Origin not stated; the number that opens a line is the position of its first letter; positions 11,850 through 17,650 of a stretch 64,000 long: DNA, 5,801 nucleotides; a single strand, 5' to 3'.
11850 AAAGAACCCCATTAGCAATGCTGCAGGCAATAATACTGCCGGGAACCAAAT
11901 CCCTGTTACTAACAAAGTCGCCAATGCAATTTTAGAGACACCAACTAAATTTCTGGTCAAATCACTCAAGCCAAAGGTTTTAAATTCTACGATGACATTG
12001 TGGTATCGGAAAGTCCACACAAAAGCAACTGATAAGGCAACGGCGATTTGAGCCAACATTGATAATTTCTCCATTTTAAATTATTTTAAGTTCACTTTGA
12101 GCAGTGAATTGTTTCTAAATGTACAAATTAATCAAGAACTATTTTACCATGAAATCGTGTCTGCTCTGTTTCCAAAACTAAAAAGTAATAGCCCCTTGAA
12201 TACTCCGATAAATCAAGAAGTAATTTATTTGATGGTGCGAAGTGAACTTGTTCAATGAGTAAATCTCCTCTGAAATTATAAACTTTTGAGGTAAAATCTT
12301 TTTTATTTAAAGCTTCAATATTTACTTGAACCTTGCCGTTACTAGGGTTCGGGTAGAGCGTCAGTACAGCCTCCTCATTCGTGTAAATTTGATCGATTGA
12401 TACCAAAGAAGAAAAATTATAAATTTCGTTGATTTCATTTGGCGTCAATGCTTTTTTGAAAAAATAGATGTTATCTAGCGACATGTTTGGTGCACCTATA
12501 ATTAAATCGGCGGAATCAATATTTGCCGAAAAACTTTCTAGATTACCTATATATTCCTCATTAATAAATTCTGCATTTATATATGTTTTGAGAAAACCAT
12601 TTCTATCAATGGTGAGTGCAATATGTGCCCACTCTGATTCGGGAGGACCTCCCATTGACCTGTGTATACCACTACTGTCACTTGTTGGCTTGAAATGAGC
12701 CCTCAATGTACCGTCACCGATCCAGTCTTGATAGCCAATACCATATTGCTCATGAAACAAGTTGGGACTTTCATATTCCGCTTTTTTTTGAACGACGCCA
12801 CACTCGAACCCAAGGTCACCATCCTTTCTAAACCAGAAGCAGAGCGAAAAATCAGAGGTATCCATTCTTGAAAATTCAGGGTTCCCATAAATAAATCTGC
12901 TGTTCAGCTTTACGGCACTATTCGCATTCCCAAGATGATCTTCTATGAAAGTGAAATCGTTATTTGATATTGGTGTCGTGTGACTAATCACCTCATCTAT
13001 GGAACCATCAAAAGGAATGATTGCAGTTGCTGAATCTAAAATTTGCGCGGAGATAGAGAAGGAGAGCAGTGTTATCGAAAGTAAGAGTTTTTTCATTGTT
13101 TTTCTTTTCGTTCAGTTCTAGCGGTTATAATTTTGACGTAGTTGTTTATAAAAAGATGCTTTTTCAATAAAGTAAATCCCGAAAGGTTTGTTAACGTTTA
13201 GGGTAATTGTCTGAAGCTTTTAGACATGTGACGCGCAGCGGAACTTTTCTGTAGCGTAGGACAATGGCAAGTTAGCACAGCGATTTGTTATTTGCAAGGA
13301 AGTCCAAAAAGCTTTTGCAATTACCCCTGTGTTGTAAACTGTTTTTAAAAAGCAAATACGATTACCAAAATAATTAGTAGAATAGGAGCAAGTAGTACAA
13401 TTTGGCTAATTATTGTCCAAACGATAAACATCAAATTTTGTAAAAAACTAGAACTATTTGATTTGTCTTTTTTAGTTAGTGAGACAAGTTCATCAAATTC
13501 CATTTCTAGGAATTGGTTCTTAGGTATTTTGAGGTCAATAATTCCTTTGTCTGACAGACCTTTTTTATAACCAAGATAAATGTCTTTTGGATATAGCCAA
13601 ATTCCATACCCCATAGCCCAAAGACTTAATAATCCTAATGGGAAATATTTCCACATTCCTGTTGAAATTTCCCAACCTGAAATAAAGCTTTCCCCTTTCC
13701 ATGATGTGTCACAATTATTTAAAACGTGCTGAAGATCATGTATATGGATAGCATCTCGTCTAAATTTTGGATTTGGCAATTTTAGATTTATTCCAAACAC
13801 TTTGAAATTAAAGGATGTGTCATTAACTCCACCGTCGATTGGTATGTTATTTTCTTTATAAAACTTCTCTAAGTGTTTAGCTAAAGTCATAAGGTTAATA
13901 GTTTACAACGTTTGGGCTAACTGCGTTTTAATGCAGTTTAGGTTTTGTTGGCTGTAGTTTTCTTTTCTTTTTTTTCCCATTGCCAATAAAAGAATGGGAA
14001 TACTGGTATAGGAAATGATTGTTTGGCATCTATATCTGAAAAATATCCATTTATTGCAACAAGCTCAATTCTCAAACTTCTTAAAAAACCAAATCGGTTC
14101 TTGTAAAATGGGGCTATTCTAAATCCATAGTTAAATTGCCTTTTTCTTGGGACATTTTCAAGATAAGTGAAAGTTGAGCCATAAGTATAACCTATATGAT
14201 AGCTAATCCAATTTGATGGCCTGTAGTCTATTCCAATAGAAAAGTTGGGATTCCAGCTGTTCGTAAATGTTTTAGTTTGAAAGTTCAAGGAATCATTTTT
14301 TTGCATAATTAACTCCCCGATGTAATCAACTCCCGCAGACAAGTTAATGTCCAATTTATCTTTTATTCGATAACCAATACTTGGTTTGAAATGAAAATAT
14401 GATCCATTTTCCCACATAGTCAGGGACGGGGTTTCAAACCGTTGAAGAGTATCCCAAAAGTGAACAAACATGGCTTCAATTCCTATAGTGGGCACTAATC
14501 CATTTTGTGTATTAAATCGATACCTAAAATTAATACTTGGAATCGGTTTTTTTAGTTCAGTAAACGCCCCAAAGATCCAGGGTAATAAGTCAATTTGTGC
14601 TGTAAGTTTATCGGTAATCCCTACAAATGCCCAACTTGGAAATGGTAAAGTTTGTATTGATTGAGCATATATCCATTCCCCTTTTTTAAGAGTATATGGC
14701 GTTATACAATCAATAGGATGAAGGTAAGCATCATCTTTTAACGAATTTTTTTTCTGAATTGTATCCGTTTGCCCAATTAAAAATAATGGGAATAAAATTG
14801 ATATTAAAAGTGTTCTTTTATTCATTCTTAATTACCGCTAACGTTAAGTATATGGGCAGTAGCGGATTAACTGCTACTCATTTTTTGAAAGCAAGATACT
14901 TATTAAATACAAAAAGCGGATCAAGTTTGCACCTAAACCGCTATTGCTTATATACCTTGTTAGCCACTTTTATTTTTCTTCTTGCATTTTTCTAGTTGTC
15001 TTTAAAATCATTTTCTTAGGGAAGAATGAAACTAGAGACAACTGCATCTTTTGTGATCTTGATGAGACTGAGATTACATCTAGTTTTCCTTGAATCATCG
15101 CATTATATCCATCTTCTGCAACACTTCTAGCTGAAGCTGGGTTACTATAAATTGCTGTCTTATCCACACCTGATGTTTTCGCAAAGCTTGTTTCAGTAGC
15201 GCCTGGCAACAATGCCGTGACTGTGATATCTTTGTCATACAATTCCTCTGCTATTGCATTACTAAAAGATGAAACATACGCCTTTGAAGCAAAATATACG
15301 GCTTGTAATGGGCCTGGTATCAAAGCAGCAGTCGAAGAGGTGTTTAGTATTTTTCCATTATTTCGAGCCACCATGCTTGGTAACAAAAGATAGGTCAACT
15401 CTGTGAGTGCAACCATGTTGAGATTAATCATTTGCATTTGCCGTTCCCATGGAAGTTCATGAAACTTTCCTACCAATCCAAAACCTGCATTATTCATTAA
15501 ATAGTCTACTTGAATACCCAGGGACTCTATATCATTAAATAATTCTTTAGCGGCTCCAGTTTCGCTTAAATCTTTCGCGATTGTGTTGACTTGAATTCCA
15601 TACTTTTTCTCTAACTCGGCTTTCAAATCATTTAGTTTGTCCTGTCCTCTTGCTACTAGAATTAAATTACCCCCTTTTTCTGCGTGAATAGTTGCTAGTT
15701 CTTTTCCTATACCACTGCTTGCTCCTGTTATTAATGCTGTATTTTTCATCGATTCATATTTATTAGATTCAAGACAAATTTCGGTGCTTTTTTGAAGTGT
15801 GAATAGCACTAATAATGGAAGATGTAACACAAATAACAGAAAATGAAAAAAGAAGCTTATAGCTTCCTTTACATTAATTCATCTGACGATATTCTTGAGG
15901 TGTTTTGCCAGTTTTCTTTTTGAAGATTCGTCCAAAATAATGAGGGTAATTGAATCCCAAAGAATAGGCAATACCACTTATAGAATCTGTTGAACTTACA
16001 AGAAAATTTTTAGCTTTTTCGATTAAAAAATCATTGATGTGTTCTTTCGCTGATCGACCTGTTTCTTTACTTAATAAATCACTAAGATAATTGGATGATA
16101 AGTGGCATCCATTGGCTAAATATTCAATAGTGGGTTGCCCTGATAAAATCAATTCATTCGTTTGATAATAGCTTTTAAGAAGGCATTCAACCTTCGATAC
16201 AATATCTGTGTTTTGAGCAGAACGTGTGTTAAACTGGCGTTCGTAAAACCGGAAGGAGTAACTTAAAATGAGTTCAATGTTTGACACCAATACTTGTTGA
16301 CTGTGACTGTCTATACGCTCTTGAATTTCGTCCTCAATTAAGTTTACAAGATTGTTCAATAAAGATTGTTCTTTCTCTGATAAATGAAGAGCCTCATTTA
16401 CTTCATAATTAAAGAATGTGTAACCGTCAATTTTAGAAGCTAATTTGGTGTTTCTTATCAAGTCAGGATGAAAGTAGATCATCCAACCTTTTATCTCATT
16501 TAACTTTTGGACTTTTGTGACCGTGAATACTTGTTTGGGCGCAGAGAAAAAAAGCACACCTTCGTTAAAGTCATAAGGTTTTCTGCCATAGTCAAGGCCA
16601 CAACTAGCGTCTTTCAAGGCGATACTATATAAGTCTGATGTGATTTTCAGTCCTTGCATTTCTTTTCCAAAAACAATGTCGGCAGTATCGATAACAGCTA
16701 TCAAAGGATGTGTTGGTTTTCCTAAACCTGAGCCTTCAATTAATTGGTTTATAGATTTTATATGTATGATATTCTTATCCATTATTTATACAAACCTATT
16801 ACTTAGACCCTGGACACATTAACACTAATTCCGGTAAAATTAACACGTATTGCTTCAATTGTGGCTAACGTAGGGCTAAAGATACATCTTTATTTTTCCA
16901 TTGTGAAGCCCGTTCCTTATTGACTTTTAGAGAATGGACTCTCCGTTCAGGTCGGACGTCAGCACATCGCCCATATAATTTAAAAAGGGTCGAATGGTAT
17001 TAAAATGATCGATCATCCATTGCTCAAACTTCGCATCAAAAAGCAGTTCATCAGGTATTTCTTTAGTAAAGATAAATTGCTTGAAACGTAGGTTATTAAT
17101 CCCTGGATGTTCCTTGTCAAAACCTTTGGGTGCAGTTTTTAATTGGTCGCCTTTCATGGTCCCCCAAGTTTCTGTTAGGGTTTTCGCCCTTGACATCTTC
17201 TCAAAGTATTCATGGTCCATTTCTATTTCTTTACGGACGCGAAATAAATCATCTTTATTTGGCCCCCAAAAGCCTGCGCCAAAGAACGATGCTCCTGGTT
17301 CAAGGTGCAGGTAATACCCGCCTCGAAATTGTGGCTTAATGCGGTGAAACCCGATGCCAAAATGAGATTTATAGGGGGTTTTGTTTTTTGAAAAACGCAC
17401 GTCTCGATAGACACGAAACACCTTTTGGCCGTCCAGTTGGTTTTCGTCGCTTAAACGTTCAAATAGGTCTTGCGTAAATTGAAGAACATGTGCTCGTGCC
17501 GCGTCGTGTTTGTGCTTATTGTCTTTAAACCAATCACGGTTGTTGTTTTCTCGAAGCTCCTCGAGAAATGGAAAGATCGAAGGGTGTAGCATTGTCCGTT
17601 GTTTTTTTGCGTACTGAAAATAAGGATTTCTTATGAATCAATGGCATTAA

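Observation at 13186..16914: Co-oriented accessory genes separated by attC-like palindromes: possible integrase-less integron cassette array (CALIN)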

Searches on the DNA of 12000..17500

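Call 71: search_with_rna_model(model_id=R3, source=window, start=12000, end=17500, filters=off, max_evalue=10, show_alignments=3)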
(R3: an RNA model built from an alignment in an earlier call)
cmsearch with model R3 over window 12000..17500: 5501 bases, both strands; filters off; matches with E-value up to 10: 7.
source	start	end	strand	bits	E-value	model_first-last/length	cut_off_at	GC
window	13915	13953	-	9.1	0.44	1-72/72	no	0.41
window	13404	13418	-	5.2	4.4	1-72/72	no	0.4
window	16185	16234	-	5.1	4.8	1-72/72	no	0.36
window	14667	14707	+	4.9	5.5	1-72/72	no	0.32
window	13758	13787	+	4.4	7.3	1-72/72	no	0.27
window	14836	14965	-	4.2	8.1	1-72/72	no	0.37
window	13915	13953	+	4.2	8.3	1-72/72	no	0.41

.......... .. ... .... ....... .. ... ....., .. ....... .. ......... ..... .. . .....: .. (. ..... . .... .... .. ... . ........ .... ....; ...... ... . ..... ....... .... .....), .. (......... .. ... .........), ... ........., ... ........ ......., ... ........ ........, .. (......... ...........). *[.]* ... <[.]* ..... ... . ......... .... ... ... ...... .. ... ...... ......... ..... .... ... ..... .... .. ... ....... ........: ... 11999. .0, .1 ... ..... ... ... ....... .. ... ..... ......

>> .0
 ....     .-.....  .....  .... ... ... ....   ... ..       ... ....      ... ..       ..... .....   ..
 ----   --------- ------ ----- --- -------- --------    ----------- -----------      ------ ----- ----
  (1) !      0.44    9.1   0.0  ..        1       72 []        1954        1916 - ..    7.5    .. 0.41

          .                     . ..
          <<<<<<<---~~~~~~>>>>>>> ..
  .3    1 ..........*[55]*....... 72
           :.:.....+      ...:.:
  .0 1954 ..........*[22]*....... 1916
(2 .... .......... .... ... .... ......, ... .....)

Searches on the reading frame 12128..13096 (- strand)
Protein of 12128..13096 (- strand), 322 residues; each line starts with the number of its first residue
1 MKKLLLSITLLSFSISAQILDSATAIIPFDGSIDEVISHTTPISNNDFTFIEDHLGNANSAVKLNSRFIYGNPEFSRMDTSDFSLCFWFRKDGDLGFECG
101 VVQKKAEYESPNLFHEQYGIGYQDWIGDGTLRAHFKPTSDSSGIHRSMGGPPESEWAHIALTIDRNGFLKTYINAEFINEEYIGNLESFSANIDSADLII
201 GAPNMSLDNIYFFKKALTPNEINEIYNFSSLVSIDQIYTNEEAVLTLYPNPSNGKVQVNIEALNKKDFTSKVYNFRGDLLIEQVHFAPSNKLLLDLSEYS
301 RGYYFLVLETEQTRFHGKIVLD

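Call 7: search_protein_families(library=pfam, proteins=[window:12128-13096:-], max_evalue=0.01)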
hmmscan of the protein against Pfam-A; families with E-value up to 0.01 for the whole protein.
window:12128-13096:- (322 aa): 3 families
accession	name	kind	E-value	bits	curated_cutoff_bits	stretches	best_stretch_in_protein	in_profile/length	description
PF18962.6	Por_Secre_tail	-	3.2e-12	47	27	1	247-320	1-74/75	Secretion system C-terminal sorting domain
PF13385.13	Laminin_G_3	-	1.2e-10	42.2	27.6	1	76-223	12-151/151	Concanavalin A-like lectin/glucanases superfamily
PF07953.20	Toxin_R_bind_N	-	0.00022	21.4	23.8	0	155-190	125-160/191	Clostridium neurotoxin, N-terminal receptor binding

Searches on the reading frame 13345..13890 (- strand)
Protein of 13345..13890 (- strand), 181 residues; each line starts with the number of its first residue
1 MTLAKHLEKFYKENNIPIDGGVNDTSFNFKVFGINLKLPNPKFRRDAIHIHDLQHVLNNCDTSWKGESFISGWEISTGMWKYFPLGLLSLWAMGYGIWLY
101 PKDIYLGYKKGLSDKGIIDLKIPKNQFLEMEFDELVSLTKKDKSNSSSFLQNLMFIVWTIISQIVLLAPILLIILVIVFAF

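Call 7: search_protein_families(library=pfam, proteins=[window:13345-13890:-], max_evalue=0.01)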
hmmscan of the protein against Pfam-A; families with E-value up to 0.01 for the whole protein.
window:13345-13890:- (181 aa): 0 families

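Call 54: find_encoding_contigs(protein=window:13345-13890:-, flank=10000, max_places=10)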
Protein window:13345-13890:- (181 aa): 23 contigs read that carry it; 10 places shown.
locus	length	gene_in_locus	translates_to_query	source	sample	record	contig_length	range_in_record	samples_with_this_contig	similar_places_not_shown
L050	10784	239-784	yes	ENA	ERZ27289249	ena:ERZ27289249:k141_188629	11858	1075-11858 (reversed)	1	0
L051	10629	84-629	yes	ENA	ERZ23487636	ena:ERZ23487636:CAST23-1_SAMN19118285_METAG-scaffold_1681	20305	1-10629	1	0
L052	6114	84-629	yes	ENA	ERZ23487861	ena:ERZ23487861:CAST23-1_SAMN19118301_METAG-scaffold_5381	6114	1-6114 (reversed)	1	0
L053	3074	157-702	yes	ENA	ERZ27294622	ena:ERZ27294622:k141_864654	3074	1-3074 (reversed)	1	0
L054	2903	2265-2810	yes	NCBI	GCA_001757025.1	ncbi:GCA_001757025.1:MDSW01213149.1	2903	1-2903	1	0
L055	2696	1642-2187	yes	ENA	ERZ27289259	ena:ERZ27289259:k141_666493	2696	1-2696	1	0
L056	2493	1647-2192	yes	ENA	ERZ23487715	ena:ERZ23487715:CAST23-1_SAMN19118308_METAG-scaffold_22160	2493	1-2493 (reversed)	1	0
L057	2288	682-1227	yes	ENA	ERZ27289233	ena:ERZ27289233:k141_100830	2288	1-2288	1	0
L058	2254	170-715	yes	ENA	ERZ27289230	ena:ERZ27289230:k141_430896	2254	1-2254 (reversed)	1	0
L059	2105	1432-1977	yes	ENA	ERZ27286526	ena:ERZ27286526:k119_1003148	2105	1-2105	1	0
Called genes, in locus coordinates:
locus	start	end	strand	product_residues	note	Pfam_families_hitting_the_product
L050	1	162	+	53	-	?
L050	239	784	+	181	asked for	-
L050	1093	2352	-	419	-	PF07603:Lcl_C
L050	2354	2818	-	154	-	PF18962:Por_Secre_tail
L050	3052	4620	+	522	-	PF17874:TPR_MalT (faint), PF00515:TPR_1 (faint), PF13181:TPR_8 (faint), PF07719:TPR_2 (faint), PF14938:SNAP (faint), PF13374:TPR_10 (faint), PF13424:TPR_12 (weak), PF13412:HTH_24 (weak)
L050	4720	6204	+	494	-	PF14312:FG-GAP_2 (faint), PF18962:Por_Secre_tail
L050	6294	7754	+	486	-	PF01839:FG-GAP (faint), PF13517:FG-GAP_3, PF18962:Por_Secre_tail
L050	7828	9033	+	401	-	PF15902:Sortilin-Vps10 (faint), PF14870:PSII_BNR, PF02012:BNR (faint), PF14870:PSII_BNR, PF18962:Por_Secre_tail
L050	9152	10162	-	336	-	PF01073:3Beta_HSD, PF01370:Epimerase, PF05368:NmrA (weak), PF07993:NAD_binding_4, PF13460:NAD_binding_10, PF16363:GDP_Man_Dehyd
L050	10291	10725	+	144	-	PF01638:HxlR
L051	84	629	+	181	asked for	-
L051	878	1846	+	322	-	PF13385:Laminin_G_3, PF18962:Por_Secre_tail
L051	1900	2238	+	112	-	PF13564:DoxX_2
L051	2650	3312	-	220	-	PF04264:YceI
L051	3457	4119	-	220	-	-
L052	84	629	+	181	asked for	-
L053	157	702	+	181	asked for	-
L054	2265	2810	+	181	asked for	-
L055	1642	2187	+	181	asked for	-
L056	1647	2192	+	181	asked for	-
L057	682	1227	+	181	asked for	-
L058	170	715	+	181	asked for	-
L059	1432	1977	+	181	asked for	-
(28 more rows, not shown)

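Call 86: find_homologous_proteins(query=window:13345-13890:-, max_evalue=0.00001)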
Query window:13345-13890:- (181 aa): 225 proteins with E <= 0.00001 among 342 candidates; the best 120 are listed.
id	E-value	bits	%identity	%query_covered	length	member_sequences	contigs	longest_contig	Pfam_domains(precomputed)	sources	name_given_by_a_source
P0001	1.1e-116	405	99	100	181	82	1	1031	-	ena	-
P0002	2.2e-101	355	88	90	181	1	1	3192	-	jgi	jgi:hypothetical protein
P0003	1.1e-99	350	86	100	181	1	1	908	-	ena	-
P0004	1.6e-99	349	86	99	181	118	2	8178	-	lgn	-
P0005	8.2e-99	347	85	100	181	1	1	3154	-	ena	-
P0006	1.1e-97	343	84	94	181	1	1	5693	-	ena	-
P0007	2.1e-97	342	85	90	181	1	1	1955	-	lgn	-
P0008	3.9e-89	315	75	100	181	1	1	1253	-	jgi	jgi:hypothetical protein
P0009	5.6e-89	315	78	100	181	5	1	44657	-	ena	-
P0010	2.9e-83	296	71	99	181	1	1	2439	-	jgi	jgi:hypothetical protein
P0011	6.2e-82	292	71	90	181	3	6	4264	-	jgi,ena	-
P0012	1.7e-79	284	68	99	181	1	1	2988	-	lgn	-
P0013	2.0e-77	277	82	77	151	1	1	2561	-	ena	-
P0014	2.4e-75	270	65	91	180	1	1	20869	-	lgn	-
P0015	6.8e-73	262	63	98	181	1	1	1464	-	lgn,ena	-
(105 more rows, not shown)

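Call 87: find_encoding_contigs(protein=P0009, flank=10000, max_places=3)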
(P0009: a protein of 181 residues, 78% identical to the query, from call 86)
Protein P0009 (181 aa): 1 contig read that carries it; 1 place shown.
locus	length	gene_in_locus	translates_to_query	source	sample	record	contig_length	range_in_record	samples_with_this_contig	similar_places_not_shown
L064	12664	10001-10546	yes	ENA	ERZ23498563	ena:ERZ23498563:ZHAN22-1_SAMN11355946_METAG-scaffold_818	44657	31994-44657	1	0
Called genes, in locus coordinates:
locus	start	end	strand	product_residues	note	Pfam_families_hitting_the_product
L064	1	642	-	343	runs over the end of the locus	PF02606:LpxK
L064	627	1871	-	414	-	PF00884:Sulfatase, PF01663:Phosphodiest (weak)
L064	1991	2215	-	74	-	PF01192:RNA_pol_Rpb6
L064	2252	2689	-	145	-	PF00702:Hydrolase (faint)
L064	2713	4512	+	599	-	PF02225:PA (weak), PF04389:Peptidase_M28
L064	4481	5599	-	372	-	PF13372:Alginate_exp (faint)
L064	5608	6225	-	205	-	-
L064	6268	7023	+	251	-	PF01746:tRNA_m1G_MT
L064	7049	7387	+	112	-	PF01245:Ribosomal_L19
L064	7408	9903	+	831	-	PF07549:Sec_GG (faint), PF21760:SecD_1st (weak), PF22599:SecDF_P1_head, PF00873:ACR_tran (weak), PF02355:SecD_SecF_C, PF03176:MMPL (weak), PF02355:SecD_SecF_C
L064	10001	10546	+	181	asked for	-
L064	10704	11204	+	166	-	PF01476:LysM (faint)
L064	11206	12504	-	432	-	PF13167:GTP-bdg_N, PF16360:GTP-bdg_M, PF01926:MMR_HSR1, PF02421:FeoB_N (weak), PF16897:MMR_HSR1_Xtn (weak)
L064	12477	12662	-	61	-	?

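Call 88: find_encoding_contigs(protein=P0014, flank=10000, max_places=3)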
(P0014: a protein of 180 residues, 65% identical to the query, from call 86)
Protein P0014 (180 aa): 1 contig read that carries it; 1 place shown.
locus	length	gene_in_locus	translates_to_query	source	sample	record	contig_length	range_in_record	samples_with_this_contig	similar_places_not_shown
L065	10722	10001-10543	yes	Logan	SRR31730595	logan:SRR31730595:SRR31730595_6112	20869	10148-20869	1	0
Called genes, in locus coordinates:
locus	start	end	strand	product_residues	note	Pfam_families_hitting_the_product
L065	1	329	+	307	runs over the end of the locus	PF00126:HTH_1, PF12849:PBP_like_2 (faint), PF03466:LysR_substrate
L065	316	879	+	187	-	-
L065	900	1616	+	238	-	PF13568:OMP_b-brl_2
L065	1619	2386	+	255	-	PF01936:NYN, PF12872:OST-HTH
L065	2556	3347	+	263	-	PF13308:YARHG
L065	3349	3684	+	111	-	-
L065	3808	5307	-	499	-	PF18962:Por_Secre_tail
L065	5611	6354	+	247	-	-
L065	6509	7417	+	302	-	-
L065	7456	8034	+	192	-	PF00027:cNMP_binding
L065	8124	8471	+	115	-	-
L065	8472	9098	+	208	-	-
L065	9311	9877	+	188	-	PF03848:TehB, PF13489:Methyltransf_23, PF05175:MTS (weak), PF08241:Methyltransf_11, PF08242:Methyltransf_12 (weak), PF13649:Methyltransf_25, PF13847:Methyltransf_31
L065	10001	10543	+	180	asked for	-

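Call 89: find_encoding_contigs(protein=P0004, flank=10000, max_places=4)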
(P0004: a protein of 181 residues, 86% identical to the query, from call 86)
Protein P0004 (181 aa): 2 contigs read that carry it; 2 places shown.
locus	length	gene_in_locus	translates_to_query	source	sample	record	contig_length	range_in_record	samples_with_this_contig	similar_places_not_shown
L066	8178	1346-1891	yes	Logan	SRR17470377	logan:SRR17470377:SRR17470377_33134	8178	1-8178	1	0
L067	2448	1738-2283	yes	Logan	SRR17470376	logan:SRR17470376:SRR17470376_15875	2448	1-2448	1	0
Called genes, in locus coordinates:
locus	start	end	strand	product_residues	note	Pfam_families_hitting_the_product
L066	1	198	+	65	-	?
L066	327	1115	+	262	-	-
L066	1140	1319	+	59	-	-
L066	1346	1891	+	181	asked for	-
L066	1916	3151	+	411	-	PF01266:DAO (faint), PF07992:Pyr_redox_2 (faint), PF13450:NAD_binding_8, PF01593:Amino_oxidase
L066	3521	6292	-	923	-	PF00326:Peptidase_S9, PF20434:BD-FAE (weak)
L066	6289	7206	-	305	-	PF00892:EamA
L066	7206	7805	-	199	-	PF05076:SUFU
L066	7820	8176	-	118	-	?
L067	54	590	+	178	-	-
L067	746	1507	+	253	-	-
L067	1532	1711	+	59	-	-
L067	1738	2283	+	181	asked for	-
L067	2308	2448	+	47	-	?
